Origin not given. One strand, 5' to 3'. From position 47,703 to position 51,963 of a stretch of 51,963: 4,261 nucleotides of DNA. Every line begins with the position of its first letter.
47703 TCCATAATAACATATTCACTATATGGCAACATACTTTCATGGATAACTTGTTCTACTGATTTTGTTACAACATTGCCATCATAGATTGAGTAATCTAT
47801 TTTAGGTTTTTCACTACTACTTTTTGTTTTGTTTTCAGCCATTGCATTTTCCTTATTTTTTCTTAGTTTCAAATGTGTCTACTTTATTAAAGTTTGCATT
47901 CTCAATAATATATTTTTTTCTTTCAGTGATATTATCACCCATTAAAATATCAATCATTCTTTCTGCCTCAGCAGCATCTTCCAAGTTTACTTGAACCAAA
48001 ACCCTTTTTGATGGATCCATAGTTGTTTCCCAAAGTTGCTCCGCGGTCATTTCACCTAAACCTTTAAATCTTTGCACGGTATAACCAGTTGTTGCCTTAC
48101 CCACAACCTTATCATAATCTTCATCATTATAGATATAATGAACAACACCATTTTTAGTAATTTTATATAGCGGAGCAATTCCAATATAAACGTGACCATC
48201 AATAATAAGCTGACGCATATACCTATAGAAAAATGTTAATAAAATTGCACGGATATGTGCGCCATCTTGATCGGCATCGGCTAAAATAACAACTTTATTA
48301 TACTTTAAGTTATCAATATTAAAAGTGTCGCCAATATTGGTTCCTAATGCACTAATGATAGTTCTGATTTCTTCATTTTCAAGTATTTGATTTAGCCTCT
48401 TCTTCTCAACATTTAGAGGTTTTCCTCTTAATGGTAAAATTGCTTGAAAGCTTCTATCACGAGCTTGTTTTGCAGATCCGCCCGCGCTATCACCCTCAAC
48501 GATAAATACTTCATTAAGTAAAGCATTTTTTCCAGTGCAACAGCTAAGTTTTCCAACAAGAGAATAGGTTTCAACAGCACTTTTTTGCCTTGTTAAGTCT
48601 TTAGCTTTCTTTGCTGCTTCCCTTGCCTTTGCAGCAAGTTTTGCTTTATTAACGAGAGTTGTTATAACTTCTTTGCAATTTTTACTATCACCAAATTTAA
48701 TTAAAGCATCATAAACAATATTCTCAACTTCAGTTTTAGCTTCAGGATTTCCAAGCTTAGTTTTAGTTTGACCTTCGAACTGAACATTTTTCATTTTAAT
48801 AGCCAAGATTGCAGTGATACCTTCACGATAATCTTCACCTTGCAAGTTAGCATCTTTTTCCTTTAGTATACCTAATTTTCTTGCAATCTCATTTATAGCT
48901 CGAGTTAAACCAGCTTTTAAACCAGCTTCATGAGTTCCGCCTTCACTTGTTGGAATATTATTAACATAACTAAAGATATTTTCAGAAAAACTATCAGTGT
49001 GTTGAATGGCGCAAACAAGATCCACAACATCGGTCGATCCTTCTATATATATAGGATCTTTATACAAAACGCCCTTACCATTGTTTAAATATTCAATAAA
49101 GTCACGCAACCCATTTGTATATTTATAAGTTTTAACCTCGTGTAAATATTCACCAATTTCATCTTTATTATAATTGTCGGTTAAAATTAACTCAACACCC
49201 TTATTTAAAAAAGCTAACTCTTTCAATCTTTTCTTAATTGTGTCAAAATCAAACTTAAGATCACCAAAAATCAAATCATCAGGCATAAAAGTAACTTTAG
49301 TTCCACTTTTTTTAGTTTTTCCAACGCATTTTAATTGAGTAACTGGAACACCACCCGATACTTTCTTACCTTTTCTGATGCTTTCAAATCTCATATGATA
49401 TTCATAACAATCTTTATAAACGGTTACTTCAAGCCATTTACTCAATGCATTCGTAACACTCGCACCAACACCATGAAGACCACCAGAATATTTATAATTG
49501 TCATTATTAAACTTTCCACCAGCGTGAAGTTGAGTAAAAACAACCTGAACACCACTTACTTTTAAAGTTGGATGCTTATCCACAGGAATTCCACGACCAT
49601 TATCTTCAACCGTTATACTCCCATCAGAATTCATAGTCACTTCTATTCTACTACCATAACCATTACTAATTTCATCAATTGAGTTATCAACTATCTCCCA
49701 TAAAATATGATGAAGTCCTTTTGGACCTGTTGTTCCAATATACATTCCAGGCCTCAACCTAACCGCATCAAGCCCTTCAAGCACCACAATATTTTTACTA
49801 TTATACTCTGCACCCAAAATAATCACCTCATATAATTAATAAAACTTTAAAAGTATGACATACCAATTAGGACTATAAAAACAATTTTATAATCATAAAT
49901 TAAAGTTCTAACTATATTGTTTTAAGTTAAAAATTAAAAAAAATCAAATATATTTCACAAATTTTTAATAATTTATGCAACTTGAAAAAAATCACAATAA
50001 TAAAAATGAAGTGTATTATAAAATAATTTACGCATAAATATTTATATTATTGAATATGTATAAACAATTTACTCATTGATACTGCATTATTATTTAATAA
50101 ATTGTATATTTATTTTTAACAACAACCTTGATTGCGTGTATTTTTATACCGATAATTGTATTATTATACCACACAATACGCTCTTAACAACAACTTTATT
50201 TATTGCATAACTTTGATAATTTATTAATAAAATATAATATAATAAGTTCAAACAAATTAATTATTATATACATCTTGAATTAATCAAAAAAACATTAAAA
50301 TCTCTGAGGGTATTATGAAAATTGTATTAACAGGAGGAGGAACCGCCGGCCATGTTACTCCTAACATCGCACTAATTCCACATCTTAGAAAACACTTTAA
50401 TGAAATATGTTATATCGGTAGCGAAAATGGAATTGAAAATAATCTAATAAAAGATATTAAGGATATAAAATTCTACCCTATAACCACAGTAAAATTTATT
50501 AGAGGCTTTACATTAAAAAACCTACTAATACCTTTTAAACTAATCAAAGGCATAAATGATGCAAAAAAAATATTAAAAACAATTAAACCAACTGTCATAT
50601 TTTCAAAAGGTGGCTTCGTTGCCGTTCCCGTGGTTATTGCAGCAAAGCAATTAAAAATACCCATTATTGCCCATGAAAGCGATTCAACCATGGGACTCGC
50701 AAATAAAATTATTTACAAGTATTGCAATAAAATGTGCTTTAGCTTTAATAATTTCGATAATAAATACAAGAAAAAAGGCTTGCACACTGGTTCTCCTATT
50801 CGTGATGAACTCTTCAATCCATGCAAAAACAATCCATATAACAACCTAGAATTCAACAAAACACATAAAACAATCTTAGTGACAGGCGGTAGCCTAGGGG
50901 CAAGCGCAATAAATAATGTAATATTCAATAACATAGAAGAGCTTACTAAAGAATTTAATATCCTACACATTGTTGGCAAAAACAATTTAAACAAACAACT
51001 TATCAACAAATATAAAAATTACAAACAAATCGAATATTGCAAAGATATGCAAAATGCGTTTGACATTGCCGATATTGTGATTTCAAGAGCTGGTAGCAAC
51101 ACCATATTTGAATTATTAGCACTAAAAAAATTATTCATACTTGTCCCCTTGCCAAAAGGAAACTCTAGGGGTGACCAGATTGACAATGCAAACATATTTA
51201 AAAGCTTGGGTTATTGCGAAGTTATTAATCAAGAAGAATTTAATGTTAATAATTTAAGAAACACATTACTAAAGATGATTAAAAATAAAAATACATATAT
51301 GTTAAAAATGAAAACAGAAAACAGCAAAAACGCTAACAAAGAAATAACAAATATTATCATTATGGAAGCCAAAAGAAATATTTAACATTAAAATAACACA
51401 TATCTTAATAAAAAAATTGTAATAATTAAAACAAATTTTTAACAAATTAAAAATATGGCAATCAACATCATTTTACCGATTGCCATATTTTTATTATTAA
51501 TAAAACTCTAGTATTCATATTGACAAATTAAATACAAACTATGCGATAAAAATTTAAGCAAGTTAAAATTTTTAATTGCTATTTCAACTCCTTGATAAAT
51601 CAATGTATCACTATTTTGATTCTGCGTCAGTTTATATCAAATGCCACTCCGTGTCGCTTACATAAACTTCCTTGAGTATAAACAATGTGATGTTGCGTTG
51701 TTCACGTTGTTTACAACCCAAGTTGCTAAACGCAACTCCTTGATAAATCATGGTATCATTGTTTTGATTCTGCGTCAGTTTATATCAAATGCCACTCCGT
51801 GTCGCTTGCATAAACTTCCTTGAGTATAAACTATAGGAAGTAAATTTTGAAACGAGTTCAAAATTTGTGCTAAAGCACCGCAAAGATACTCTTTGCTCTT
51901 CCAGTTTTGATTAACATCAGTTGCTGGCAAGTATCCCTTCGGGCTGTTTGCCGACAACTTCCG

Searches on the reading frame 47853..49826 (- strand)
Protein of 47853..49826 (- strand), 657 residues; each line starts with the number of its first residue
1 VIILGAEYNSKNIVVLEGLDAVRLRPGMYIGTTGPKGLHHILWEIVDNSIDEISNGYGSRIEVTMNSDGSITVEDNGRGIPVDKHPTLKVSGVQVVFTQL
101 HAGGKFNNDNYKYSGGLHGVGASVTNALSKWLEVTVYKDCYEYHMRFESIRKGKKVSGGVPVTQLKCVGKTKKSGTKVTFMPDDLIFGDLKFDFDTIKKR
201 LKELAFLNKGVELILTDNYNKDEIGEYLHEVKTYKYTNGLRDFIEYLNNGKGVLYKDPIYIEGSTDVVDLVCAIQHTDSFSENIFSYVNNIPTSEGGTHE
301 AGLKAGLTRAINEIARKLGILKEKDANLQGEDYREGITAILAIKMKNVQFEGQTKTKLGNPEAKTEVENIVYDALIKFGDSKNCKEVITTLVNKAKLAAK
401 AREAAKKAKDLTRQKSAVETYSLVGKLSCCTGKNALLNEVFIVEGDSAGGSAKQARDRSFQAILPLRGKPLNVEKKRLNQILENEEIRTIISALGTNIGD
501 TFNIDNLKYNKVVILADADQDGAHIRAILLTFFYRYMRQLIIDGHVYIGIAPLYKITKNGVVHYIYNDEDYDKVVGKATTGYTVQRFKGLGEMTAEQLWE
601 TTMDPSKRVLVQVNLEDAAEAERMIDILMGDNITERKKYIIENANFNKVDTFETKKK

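Call 12: search_protein_families(library=pfam, proteins=[window:47853-49826:-])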
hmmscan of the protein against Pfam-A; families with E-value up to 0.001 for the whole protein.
window:47853-49826:- (657 aa): 4 families
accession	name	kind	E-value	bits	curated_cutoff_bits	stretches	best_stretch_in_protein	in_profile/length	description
PF00204.31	DNA_gyraseB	-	9e-53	178.7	27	1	239-410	1-172/173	DNA gyrase B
PF00986.26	DNA_gyraseB_C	-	9.2e-28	96.6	29.8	1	581-640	3-62/63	DNA gyrase B subunit, carboxyl terminus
PF01751.28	Toprim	-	2.3e-17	63.4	23.1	1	439-539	1-86/96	Toprim domain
PF02518.31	HATPase_c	-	5.2e-17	62.7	26.4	1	35-163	3-94/111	Histidine kinase-, DNA gyrase B-, and HSP90-like ATPase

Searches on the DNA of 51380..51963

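Call 64: search_with_rna_model(model_id=R1, source=window, start=51500, end=51963, filters=off, max_evalue=10, show_alignments=2)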
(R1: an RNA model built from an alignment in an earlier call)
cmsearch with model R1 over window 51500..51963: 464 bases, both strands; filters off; matches with E-value up to 10: 10.
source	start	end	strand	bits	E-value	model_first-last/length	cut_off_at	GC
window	51819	51914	+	18.5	0.00012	1-114/114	no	0.32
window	51553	51583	+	5.7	0.29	1-114/114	no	0.16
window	51668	51775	+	5.4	0.36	1-114/114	no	0.37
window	51799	51887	-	3.6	1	1-114/114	no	0.35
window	51547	51575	-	2.4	2.1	1-114/114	no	0.1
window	51507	51538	+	2.3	2.3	1-114/114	no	0.19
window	51671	51723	-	1.8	3.2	1-114/114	no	0.38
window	51899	51930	-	1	5.2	1-114/114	no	0.38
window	51594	51620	-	0.7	6.2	1-114/114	no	0.22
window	51621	51653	-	0.3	8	1-114/114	no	0.45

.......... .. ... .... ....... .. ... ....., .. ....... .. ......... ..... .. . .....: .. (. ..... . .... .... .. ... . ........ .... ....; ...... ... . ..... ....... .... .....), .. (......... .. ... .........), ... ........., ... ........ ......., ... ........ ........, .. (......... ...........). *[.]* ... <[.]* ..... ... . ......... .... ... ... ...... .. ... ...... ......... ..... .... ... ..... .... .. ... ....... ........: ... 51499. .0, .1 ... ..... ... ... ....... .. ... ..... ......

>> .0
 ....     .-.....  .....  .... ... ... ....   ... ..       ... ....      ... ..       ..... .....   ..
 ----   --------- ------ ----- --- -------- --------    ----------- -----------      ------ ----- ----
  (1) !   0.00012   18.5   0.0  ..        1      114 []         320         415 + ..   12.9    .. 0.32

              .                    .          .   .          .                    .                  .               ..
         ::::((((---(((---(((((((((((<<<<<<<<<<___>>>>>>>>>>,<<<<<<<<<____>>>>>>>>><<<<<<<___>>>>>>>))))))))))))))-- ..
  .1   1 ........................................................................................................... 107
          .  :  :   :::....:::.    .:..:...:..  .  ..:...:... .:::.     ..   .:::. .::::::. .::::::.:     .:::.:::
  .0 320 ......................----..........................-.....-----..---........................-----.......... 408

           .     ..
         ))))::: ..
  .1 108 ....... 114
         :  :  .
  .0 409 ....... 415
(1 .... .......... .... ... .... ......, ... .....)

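Call 69: search_rna_families(source=window, start=51380, end=51963, threshold=evalue, max_evalue=1)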
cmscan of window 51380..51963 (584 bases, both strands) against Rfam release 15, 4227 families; matches with E-value up to 1: 2.
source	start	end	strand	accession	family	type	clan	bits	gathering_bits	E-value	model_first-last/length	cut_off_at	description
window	51446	51495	+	RF04134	MIR7504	Gene; miRNA;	-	24.5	83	0.065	1-124/124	no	MIR7504 microRNA precursor family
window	51548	51586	+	RF01102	PK1-TEV_CVMV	Cis-reg; leader;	-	20.8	40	0.89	1-37/37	no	5'-leader pseudoknot of TEV/CVMV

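Call 91: search_with_rna_model(model_id=R2, source=window, start=51835, end=51903, filters=off, max_evalue=10, show_alignments=1)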
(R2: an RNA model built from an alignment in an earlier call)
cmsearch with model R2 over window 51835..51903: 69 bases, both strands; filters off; matches with E-value up to 10: 3.
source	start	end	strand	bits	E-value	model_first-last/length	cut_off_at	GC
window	51837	51901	+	15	0.0011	7-75/83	no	0.35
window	51842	51866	-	4.7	0.22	13-36/83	no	0.2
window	51867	51878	-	-1.4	4.9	40-51/83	no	0.5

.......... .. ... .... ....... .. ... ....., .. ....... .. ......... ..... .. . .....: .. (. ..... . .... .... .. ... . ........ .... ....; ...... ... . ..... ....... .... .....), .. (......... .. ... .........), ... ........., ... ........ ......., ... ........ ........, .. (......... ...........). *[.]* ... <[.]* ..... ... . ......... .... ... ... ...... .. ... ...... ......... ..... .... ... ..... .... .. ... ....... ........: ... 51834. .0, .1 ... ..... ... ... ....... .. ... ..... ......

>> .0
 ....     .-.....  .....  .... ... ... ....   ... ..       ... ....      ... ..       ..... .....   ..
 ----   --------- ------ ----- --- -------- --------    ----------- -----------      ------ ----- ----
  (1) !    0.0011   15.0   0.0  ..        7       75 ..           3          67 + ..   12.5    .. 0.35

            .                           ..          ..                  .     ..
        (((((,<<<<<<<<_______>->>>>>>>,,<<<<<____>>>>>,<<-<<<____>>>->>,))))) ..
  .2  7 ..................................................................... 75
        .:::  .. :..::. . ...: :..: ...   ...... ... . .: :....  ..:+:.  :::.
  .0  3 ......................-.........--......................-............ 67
